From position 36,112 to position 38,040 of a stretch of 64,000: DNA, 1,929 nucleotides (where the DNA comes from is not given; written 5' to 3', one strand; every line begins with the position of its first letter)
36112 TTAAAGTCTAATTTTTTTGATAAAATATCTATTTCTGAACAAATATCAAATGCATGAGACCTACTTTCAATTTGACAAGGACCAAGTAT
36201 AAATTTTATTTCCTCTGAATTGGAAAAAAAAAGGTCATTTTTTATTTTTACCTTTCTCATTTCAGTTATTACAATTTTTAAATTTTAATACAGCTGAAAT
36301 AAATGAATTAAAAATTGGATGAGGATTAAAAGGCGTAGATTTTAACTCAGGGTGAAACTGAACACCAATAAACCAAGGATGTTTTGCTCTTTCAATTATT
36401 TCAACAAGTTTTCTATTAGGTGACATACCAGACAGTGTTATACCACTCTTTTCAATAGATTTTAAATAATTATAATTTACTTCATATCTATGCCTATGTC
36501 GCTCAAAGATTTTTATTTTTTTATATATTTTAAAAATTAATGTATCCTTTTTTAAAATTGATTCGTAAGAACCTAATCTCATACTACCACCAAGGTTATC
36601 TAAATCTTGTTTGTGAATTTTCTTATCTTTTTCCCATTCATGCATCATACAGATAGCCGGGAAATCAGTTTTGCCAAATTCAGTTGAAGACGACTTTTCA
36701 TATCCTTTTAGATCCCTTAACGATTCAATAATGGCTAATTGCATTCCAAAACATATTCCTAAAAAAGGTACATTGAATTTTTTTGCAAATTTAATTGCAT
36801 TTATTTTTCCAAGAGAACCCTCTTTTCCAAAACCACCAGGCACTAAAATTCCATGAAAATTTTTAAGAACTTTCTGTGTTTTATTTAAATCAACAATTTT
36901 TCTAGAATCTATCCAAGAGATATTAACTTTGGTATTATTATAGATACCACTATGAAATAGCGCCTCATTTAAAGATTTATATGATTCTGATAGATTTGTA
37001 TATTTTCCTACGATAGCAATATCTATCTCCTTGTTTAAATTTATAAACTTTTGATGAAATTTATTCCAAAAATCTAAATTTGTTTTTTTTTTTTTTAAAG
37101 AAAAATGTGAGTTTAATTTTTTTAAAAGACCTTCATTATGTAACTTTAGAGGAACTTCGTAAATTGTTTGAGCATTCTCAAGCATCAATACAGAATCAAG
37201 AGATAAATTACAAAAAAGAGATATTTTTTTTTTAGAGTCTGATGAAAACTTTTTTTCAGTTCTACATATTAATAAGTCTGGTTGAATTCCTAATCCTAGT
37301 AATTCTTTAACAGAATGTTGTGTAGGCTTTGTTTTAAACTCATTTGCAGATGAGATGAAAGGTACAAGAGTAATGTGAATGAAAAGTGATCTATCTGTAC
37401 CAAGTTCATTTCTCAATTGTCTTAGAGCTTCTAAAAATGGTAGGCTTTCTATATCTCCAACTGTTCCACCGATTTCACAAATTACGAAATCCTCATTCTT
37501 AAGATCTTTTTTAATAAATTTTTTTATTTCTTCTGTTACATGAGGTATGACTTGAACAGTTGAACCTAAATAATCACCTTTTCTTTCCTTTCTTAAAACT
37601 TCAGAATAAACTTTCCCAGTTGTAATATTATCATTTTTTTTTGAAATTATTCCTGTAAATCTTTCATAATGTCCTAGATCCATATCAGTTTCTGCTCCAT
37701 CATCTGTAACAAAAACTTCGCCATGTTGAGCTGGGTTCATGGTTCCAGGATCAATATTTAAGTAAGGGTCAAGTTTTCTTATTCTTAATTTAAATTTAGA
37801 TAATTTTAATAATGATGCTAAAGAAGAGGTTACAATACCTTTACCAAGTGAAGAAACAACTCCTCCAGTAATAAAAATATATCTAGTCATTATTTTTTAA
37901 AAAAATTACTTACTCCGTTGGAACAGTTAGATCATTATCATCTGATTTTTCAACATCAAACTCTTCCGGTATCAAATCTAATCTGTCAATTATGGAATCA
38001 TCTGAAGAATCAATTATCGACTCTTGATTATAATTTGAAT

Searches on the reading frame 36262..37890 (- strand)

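Call 85: search_protein_families(library=ncbifam, max_evalue=1e-10, proteins=[window:36262-37890:-])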
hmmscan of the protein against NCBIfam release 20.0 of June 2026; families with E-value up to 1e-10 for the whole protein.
window:36262-37890:- (542 aa): 3 families
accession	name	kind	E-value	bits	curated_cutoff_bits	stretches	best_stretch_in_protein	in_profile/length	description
NF003792.0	PRK05380.1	equivalog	9.4e-235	780.3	308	1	1-539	2-531/534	CTP synthase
TIGR00337.1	PyrG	equivalog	3.8e-222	738.5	462.75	1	2-533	3-526/526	glutamine hydrolyzing CTP synthase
NF004836.1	PRK06186.1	equivalog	2.8e-32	111.7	260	1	289-534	1-227/228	CTP synthase C-terminal region-related (seleno)protein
